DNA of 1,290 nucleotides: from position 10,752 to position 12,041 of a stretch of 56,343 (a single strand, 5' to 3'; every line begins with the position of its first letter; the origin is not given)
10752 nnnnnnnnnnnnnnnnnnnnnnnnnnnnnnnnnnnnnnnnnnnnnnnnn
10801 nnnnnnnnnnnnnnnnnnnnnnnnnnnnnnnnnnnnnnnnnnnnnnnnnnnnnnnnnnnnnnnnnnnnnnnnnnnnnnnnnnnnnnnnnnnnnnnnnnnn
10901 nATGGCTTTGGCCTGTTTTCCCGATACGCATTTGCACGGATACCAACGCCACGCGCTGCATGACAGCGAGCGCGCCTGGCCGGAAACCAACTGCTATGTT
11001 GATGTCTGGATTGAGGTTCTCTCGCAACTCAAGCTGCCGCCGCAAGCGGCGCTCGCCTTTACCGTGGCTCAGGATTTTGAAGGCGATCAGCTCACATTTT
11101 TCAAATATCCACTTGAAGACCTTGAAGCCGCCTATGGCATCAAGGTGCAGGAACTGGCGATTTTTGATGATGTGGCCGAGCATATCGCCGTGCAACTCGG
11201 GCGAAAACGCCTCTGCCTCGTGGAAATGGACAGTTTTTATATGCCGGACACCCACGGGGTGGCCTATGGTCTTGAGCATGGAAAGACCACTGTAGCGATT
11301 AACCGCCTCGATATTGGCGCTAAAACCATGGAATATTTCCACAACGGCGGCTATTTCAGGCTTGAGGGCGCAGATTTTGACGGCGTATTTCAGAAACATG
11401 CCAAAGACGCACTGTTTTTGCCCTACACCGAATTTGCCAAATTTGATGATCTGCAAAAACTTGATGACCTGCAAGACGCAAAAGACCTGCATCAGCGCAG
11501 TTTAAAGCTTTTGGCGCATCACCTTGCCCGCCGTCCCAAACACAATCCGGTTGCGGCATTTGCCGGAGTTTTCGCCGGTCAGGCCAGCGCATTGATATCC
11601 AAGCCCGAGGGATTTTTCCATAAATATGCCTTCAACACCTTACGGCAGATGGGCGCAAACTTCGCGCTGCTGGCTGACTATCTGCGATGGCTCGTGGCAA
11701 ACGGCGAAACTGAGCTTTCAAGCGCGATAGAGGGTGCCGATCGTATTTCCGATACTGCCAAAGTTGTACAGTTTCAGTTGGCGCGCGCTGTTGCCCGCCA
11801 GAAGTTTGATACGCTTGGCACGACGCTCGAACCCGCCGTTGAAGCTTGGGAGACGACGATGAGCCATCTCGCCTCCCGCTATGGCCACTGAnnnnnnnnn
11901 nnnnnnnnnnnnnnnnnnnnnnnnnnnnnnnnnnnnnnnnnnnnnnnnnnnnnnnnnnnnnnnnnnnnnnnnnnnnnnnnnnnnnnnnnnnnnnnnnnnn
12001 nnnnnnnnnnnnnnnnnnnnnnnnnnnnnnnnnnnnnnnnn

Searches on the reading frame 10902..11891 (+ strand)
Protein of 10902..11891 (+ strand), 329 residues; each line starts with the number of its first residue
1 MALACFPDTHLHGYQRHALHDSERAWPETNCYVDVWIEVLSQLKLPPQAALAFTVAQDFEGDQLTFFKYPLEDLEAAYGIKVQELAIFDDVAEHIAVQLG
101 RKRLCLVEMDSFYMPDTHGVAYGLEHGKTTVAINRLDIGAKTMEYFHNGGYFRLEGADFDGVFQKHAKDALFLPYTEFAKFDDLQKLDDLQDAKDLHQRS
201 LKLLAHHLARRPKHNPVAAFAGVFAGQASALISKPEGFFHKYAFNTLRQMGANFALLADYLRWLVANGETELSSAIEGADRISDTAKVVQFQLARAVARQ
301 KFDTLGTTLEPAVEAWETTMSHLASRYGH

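Call 4: search_protein_families(library=pfam, proteins=[window:10902-11891:+], max_evalue=0.01)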
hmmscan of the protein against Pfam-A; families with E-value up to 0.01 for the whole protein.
window:10902-11891:+ (329 aa): 1 family
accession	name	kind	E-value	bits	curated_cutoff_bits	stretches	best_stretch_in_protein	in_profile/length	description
PF08893.15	DUF1839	-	2.3e-125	418.5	22.5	1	12-324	3-312/313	Domain of unknown function (DUF1839)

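Call 6: search_protein_families(library=ncbifam, proteins=[window:10902-11891:+], max_evalue=0.001)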
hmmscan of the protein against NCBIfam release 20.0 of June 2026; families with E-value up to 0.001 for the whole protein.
window:10902-11891:+ (329 aa): 0 families

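Call 30: search_solved_structures(query=window:10902-11891:+, max_evalue=10, show_alignments=2)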
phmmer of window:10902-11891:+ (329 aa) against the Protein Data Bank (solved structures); distinct sequences matched with E-value up to 10: 2.
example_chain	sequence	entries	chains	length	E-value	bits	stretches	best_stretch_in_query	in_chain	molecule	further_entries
2qjf_A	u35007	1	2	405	0.12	15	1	214-306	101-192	Bifunctional 3'-phosphoadenosine 5'-phosphosulfate synthetase 1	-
1x6v_B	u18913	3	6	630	0.16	14.6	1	214-307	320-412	Bifunctional 3'-phosphoadenosine 5'-phosphosulfate synthetase 1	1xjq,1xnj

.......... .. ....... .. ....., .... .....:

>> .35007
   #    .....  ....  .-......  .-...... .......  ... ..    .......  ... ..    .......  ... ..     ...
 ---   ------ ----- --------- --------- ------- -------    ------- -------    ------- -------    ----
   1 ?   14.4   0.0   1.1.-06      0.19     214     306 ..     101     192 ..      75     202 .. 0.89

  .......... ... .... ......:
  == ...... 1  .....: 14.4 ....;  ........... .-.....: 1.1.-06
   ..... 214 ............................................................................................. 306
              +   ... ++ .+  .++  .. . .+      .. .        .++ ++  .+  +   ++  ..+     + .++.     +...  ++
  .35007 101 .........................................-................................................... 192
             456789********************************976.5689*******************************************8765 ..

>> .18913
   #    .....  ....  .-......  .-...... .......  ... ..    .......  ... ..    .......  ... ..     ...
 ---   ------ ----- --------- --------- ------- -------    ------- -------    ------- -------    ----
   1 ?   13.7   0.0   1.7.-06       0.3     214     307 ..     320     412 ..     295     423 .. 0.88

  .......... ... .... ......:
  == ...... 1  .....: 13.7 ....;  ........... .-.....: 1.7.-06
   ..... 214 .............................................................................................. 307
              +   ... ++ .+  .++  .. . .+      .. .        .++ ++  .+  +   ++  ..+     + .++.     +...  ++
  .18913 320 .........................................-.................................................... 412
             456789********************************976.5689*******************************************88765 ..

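Call 39: search_protein_families(library=pfam, proteins=[window:10902-11891:+], max_evalue=10)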
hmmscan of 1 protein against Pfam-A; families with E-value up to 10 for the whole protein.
window:10902-11891:+ (329 aa): 2 families
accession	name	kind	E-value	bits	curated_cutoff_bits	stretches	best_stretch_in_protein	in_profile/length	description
PF08893.15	DUF1839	-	2.3e-125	418.5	22.5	1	12-324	3-312/313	Domain of unknown function (DUF1839)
PF14615.11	Rsa3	-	0.076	13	27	1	187-209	17-39/46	Ribosome-assembly protein 3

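Call 40: find_homologous_proteins(query=window:10902-11891:+, max_evalue=0.001)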
Query window:10902-11891:+ (329 aa): 2013 proteins with E <= 0.001 among 4723 candidates; the best 120 are listed.
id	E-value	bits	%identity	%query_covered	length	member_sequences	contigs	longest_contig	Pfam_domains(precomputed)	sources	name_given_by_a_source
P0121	1.1e-211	720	95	100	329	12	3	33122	PF08893.16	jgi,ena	-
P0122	1.8e-193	660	87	100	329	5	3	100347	PF08893.16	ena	-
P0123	7.8e-154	530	72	100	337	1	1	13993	PF08893.16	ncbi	-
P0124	5.0e-135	468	65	98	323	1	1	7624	PF08893.16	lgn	-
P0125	1.9e-128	447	61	99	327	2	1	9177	PF08893.16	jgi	-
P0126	4.2e-124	432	61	98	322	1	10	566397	PF08893.16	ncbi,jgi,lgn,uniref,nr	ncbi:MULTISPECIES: DUF1839 family protein [unclassified Shinella]|jgi:hypothetical protein|uniref:DU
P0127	7.0e-124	432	61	99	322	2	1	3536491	PF08893.16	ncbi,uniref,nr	ncbi:DUF1839 family protein [Shinella zoogloeoides]|uniref:DUF1839 family protein n=1 Tax=Shinella z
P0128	8.5e-124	431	59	100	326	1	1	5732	PF08893.16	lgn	-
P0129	8.6e-124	431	61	97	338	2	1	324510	PF08893.16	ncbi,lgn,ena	-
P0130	2.0e-123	430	61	98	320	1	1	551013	PF08893.16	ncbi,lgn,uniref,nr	ncbi:DUF1839 family protein [Rhizobium sp. Root1220]|uniref:DUF1839 family protein n=1 Tax=Rhizobium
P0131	2.6e-123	430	61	99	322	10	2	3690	PF08893.16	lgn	-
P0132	2.7e-123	430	61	98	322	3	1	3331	PF08893.16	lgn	-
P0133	2.8e-123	430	63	96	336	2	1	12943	PF08893.16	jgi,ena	-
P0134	3.7e-123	429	61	98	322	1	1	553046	PF08893.16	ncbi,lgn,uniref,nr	ncbi:DUF1839 family protein [Shinella sp. JR1-6]|uniref:DUF1839 family protein n=1 Tax=Shinella sp. 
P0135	3.8e-123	429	62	99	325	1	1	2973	PF08893.16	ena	-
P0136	8.2e-123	428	59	100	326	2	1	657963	PF08893.16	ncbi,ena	-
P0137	8.9e-123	428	61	98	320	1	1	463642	PF08893.16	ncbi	-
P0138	9.2e-123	428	60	99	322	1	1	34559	PF08893.16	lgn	-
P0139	9.4e-123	428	62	99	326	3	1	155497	PF08893.16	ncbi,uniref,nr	ncbi:DUF1839 family protein [Rhizobiaceae bacterium BDR2-2]|uniref:DUF1839 family protein n=1 Tax=Ec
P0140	1.1e-122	428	61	98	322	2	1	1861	PF08893.16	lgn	-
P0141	1.8e-122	427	63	96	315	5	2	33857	PF08893.16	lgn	-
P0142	2.0e-122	427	61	98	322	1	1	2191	PF08893.16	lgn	-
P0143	2.4e-122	426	60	99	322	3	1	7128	PF08893.16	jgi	jgi:hypothetical protein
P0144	2.5e-122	426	61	99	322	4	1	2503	PF08893.16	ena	-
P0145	2.6e-122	426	59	98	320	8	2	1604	PF08893.16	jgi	jgi:hypothetical protein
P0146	4.3e-122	426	62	99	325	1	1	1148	PF08893.16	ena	-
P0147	5.6e-122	425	60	99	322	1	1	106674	PF08893.16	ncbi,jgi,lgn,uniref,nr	ncbi:MAG TPA: DUF1839 family protein [Shinella sp.]|jgi:hypothetical protein|uniref:DUF1839 family p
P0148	7.8e-122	425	61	98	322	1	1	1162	PF08893.16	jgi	jgi:hypothetical protein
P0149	9.8e-122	424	61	99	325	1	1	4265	PF08893.16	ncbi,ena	-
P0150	1.0e-121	424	60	98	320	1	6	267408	PF08893.16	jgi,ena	-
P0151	1.1e-121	424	61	98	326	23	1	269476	PF08893.16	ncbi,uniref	ncbi:DUF1839 family protein [Rhizobium sp. GN54]|uniref:DUF1839 family protein n=1 Tax=Rhizobium sp.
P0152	1.2e-121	424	61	98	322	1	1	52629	PF08893.16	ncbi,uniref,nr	ncbi:DUF1839 family protein [Shinella sp. CPCC 100929]|uniref:DUF1839 family protein n=1 Tax=Shinell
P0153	1.5e-121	424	61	98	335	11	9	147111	PF08893.16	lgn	-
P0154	1.6e-121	424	60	98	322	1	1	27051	PF08893.16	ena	-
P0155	1.7e-121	424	61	99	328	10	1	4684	PF08893.16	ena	-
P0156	1.8e-121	424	60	98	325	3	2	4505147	PF08893.16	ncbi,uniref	ncbi:DUF1839 family protein [Rhizobium sp. YTUHZ045]|uniref:DUF1839 family protein n=1 Tax=unclassif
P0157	2.1e-121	423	60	99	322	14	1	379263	PF08893.16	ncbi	ncbi:DUF1839 family protein [Shinella zoogloeoides]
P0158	2.5e-121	423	60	98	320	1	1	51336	PF08893.16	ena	-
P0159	2.7e-121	423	61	98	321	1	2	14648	PF08893.16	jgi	jgi:hypothetical protein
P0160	3.1e-121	423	60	98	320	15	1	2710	PF08893.16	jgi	-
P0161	3.6e-121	423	61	98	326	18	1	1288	PF08893.16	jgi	jgi:hypothetical protein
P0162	3.9e-121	423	59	99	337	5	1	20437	PF08893.16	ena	-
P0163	4.0e-121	422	60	98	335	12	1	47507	PF08893.16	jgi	jgi:hypothetical protein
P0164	4.1e-121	422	60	98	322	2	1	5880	PF08893.16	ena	-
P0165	4.4e-121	422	61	99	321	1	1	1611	PF08893.16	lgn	-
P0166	4.5e-121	422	60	99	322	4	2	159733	PF08893.16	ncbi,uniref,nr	ncbi:DUF1839 family protein [Shinella sp.]|uniref:DUF1839 family protein n=1 Tax=Shinella sp. TaxID=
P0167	5.0e-121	422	62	98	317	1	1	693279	PF08893.16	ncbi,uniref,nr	ncbi:DUF1839 family protein [Shinella kummerowiae]|uniref:DUF1839 family protein n=1 Tax=Shinella ku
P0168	5.8e-121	422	60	97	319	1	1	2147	PF08893.16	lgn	-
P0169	6.1e-121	422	60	98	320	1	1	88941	PF08893.16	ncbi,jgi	jgi:hypothetical protein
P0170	7.1e-121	422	59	98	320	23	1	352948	PF08893.16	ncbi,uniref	ncbi:DUF1839 family protein [Rhizobium mongolense]|uniref:DUF1839 family protein n=1 Tax=Rhizobium m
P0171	7.1e-121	422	59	98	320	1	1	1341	PF08893.16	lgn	-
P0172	7.5e-121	422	60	98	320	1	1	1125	PF08893.16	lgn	-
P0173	9.2e-121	421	62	98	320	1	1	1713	PF08893.16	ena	-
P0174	1.1e-120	421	61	99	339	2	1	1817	PF08893.16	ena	-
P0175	1.1e-120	421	60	98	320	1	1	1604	PF08893.16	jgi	jgi:hypothetical protein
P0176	1.1e-120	421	61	99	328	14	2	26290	PF08893.16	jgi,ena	-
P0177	1.4e-120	421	59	99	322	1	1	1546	PF08893.16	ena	-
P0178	1.6e-120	421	60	99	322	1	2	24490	PF08893.16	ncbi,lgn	-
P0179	1.8e-120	420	60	99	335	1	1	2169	PF08893.16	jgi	jgi:hypothetical protein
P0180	1.8e-120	420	62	98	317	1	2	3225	PF08893.16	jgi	jgi:hypothetical protein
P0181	2.0e-120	420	61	98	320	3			PF08893.16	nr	nr:DUF1839 family protein [Rhizobium grahamii]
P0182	2.3e-120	420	60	98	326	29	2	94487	PF08893.16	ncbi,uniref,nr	ncbi:DUF1839 family protein [Rhizobium binae]|uniref:DUF1839 family protein n=1 Tax=Rhizobium binae 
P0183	3.1e-120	420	62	98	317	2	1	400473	PF08893.16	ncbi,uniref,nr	ncbi:DUF1839 family protein [Shinella kummerowiae]|uniref:DUF1839 family protein n=1 Tax=Shinella ku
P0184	3.2e-120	420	60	98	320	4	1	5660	PF08893.16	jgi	-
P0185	3.2e-120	420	60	98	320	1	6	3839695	PF08893.16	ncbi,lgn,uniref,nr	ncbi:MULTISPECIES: DUF1839 family protein [unclassified Rhizobium]|uniref:DUF1839 family protein n=1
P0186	3.4e-120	419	60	98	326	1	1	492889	PF08893.16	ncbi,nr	ncbi:DUF1839 family protein [Rhizobium vallis]|nr:DUF1839 family protein [Rhizobium vallis]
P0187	3.8e-120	419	60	98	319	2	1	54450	PF08893.16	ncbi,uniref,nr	ncbi:serine--tRNA ligase [Rhizobium sp. R635]|uniref:DUF1839 family protein n=1 Tax=Rhizobium sp. R6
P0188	4.1e-120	419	60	98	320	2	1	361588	PF08893.16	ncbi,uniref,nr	ncbi:DUF1839 family protein [Rhizobium sp. CBN3]|uniref:DUF1839 family protein n=1 Tax=Rhizobium sp.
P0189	4.1e-120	419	60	99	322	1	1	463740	PF08893.16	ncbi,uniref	ncbi:hypothetical protein J2Y63_003254 [Shinella sp. BE166]|uniref:DUF1839 family protein n=1 Tax=Sh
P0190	4.3e-120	419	59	99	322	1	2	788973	PF08893.16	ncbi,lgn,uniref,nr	ncbi:DUF1839 family protein [Shinella sp.]|uniref:DUF1839 family protein n=1 Tax=Shinella sp. TaxID=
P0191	4.5e-120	419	60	99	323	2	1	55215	PF08893.16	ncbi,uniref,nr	ncbi:hypothetical protein J2Y48_004955 [Mycoplana sp. BE70]|uniref:DUF1839 family protein n=1 Tax=My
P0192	4.7e-120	419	59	98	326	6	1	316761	PF08893.16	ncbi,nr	ncbi:DUF1839 family protein [Rhizobium sp. P32RR-XVIII]|nr:DUF1839 family protein [Rhizobium sp. P32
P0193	5.3e-120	419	60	99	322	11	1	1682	PF08893.16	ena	-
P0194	5.4e-120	419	59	98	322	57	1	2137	PF08893.16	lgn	-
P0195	5.8e-120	419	61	98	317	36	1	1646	PF08893.16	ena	-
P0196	6.2e-120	419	61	98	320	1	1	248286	PF08893.16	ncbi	-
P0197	6.4e-120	419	61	97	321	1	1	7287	PF08893.16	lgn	-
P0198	7.0e-120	418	61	94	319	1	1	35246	PF08893.16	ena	-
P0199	9.0e-120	418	60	98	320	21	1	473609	PF08893.16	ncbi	ncbi:DUF1839 family protein [Rhizobium sp. SIMBA_035]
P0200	1.0e-119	418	59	98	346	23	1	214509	PF08893.16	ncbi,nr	ncbi:hypothetical protein DSM25558_1234 [Agrobacterium sp. DSM 25558]|nr:hypothetical protein DSM255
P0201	1.0e-119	418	60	98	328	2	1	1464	PF08893.16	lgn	-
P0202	1.1e-119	418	61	98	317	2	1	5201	PF08893.16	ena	-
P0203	1.2e-119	418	59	98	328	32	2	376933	PF08893.16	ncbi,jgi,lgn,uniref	ncbi:DUF1839 family protein [Agrobacterium sp.]|jgi:hypothetical protein|uniref:DUF1839 family prote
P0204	1.3e-119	418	61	96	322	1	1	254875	PF08893.16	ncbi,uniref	ncbi:DUF1839 family protein [Shinella sp. BYT-45]|uniref:DUF1839 family protein n=1 Tax=Shinella sp.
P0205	1.5e-119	417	60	99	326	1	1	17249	PF08893.16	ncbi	-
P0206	1.5e-119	417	61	97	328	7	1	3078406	PF08893.16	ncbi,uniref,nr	ncbi:DUF1839 family protein [Agrobacterium vaccinii]|uniref:DUF1839 family protein n=1 Tax=Agrobacte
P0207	1.5e-119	417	59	99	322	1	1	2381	PF08893.16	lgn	-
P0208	1.5e-119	417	61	98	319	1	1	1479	PF08893.16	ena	-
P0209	1.8e-119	417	60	98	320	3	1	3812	PF08893.16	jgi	jgi:hypothetical protein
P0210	1.8e-119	417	60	98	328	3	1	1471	PF08893.16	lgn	-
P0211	2.1e-119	417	60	95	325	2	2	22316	PF08893.16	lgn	-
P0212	2.1e-119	417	60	95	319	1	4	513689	PF08893.16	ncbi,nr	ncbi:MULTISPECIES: DUF1839 family protein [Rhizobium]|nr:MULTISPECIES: DUF1839 family protein [Rhizo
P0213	2.2e-119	417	60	95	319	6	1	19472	PF08893.16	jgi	jgi:hypothetical protein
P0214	2.4e-119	417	60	97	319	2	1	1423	PF08893.16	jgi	jgi:hypothetical protein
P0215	2.4e-119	417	61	98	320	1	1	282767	PF08893.16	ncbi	-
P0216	2.6e-119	417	61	98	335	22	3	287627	PF08893.16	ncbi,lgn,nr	ncbi:succinylarginine dihydrolase [Rhizobium sp. BK068]|nr:succinylarginine dihydrolase [Rhizobium s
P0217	2.7e-119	416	61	97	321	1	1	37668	PF08893.16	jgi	jgi:hypothetical protein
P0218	2.7e-119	416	59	98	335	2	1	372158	PF08893.16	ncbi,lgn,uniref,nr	ncbi:succinylarginine dihydrolase [Rhizobium azibense]|uniref:Succinylarginine dihydrolase n=2 Tax=R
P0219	2.9e-119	416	60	95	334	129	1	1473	PF08893.16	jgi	-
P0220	2.9e-119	416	59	95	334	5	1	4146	PF08893.16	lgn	-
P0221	3.1e-119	416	60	98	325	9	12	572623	PF08893.16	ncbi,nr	ncbi:DUF1839 family protein [Rhizobium lentis]|nr:DUF1839 family protein [Rhizobium lentis]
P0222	3.2e-119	416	60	98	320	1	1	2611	PF08893.16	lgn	-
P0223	3.2e-119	416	59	99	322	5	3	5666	PF08893.16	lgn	-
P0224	3.4e-119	416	59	98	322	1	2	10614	PF08893.16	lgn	-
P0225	3.4e-119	416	60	95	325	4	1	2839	PF08893.16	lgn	-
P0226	4.3e-119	416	60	98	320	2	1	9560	PF08893.16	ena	-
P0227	4.3e-119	416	59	99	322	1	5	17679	PF08893.16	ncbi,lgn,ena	-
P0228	4.4e-119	416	61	98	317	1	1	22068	PF08893.16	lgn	-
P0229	4.4e-119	416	59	98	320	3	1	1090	PF08893.16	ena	-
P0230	4.7e-119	416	58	95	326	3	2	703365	PF08893.16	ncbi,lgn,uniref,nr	ncbi:DUF1839 family protein [Mycoplana dimorpha]|uniref:Succinylarginine dihydrolase n=1 Tax=Mycopla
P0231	4.9e-119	416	60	97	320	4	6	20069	PF08893.16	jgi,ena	jgi:hypothetical protein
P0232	4.9e-119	416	59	99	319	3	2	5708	PF08893.16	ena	-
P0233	5.3e-119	416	59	98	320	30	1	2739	PF08893.16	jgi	jgi:hypothetical protein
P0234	5.4e-119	415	60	98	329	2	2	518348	PF08893.16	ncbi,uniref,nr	ncbi:DUF1839 family protein [Rhizobiaceae bacterium n13]|uniref:DUF1839 family protein n=1 Tax=Ferir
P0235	6.2e-119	415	61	98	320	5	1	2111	PF08893.16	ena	-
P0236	6.4e-119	415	59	95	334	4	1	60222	PF08893.16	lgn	-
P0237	6.6e-119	415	59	99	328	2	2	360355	PF08893.16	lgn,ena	-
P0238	8.9e-119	415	60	98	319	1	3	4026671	PF08893.16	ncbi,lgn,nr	ncbi:UNVERIFIED_ORG: DUF1839 family protein [Roseateles sp. XES5]|nr:DUF1839 family protein [Roseate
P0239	8.9e-119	415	61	94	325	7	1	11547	PF08893.16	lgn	-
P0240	9.3e-119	415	61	98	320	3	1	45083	PF08893.16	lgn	-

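Call 41: find_encoding_contigs(protein=P0206, flank=6000, max_places=3)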
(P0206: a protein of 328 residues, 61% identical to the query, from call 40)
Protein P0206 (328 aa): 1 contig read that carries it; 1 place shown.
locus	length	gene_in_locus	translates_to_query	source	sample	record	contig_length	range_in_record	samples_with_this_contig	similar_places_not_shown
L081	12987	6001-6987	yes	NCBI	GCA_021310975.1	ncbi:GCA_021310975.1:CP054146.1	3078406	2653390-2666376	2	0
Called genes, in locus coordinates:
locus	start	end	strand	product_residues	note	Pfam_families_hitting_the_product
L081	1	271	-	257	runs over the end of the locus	PF05690:ThiG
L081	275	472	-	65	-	PF02597:ThiS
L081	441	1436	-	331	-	PF01266:DAO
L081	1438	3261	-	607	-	PF13667:ThiC-associated, PF01964:ThiC_Rad_SAM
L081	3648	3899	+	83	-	PF00550:PP-binding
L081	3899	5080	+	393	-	PF02771:Acyl-CoA_dh_N, PF00441:Acyl-CoA_dh_1 (weak)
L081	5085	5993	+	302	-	-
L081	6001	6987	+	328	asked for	PF08893:DUF1839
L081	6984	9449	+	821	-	PF22666:Glyco_hydro_2_N2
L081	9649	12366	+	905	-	PF00664:ABC_membrane, PF00005:ABC_tran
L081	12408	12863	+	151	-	PF00027:cNMP_binding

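Call 57: search_protein_families(library=pfam, proteins=[L081:9649-12366:+], max_evalue=0.001)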
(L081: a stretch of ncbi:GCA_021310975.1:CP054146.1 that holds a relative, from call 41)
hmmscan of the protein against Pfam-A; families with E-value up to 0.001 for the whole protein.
L081:9649-12366:+ (905 aa): 2 families
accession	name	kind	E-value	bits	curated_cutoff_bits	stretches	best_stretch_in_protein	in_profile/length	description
PF00664.28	ABC_membrane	-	4.3e-21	76.3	28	1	89-311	42-264/274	ABC transporter transmembrane region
PF00005.33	ABC_tran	-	4.4e-10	40.7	25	1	386-483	1-80/137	ABC transporter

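Call 58: predict_structure(alignment_id=A2)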
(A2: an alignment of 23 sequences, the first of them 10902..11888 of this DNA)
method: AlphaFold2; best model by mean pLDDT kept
length: 329 residues; sequences in the alignment: 23
mean_pLDDT: 86.9   pTM: 0.89
mean pLDDT of the five models: 86.9, 83.9, 82.9, 71.6, 62.9
residues with pLDDT >= 90: 190; 70-90: 104; 50-70: 34; < 50: 1
segments of 3 or more residues with pLDDT < 50: none
pLDDT, mean of each block of 10 residues (from residue 1): 90 90 78 92 94 82 74 94 77 92 91 68 73 95 91 90 68 78 84 94 95 91 89 63 81 94 97 97 95 90 94 97 91
secondary structure, 60 per line:
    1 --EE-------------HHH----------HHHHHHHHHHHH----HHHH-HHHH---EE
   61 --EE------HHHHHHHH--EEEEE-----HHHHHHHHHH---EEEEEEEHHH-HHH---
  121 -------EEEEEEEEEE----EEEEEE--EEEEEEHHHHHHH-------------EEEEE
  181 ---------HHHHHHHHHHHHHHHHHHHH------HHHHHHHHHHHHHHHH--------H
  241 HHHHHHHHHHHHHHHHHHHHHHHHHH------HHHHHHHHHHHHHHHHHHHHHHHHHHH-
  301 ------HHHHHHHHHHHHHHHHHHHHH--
elements in order: H31-42 H47-50 H52-55 H71-78 E81-85 H91-100 E104-110 E128-137 E142-147 E150-155 H156-162 E176-180 H190-209 H216-231 H240-266 H273-299 H307-327

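Call 61: fold_search(model_id=the predicted structure, library=pdb)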
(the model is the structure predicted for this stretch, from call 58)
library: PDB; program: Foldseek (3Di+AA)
matches with E <= 10: 380; with E <= 0.001: 17
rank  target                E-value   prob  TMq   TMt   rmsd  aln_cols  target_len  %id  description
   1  7wuw_C                5.3e-07  1.00  0.62  0.62   6.3       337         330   14  Crystal structure of AziU3/U2 from Streptomyces sahachiroi (released 2022-09-07)
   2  9qvo                  8.5e-07  1.00  0.60  0.64   5.3       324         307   14  Crystal structure of the CtaG_H128A variant from Ruminiclostridium cellulolyticum (P2(1)-small) (released 2025-10-01)
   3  9qvk                  1.2e-06  1.00  0.61  0.64   5.4       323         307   13  Crystal structure of the CtaG_C11A variant from Ruminiclostridium cellulolyticum (P2(1)-small) (released 2025-10-01)
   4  9qvs                  1.5e-06  1.00  0.58  0.62   5.6       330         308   13  Crystal structure of the CtaG_D144N variant from Ruminiclostridium cellulolyticum (P2(1)-small) (released 2025-10-01)
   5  9qvq_B                1.6e-06  1.00  0.60  0.64   5.3       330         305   14  Crystal structure of the CtaG_H128A variant from Ruminiclostridium cellulolyticum in complex with PHBA (P2(1)-medium) (released 2025-10-01)
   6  8gs1_B                1.7e-06  1.00  0.56  0.56   7.1       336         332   15  Crystal structure of AziU2-U3 complex from Streptomyces sahachiroi NRRL2485 (released 2023-09-06)
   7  9quz                  2.3e-06  1.00  0.60  0.64   5.3       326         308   14  Crystal structure of CtaG from Ruminiclostridium cellulolyticum (P2(1)-small) (released 2025-10-01)
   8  9qvp_A                2.3e-06  1.00  0.59  0.63   5.6       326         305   13  Crystal structure of the CtaG_H128A variant from Ruminiclostridium cellulolyticum (P2(1)2(1)2(1)-medium) (released 2025-10-01)
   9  8gs1_D                2.7e-06  1.00  0.62  0.61   6.4       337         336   14  Crystal structure of AziU2-U3 complex from Streptomyces sahachiroi NRRL2485 (released 2023-09-06)
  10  9qvj_A                5.0e-06  1.00  0.58  0.62   5.8       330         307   14  Crystal structure of CtaG from Ruminiclostridium cellulolyticum (P2(1)-medium) (released 2025-10-01)
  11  9qvl                  1.2e-05  1.00  0.54  0.56   6.4       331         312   14  Crystal structure of the CtaG_C11A variant from Ruminiclostridium cellulolyticum (P2(1)2(1)2(1)-small) (released 2025-10-01)
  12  7yn1_B                4.4e-05  1.00  0.61  0.58   6.7       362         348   12  Crystal structure of selenomethionine labeled CcbD (released 2023-08-02)
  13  7yn1_A                6.4e-05  1.00  0.61  0.58   6.3       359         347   12  Crystal structure of selenomethionine labeled CcbD (released 2023-08-02)
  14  7yn2_A                9.8e-05  1.00  0.55  0.53   7.2       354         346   12  Crystal structure of CcbD with methylthiolincosamide (released 2023-08-02)
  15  7yn2_B                1.2e-04  1.00  0.56  0.53   7.3       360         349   12  Crystal structure of CcbD with methylthiolincosamide (released 2023-08-02)
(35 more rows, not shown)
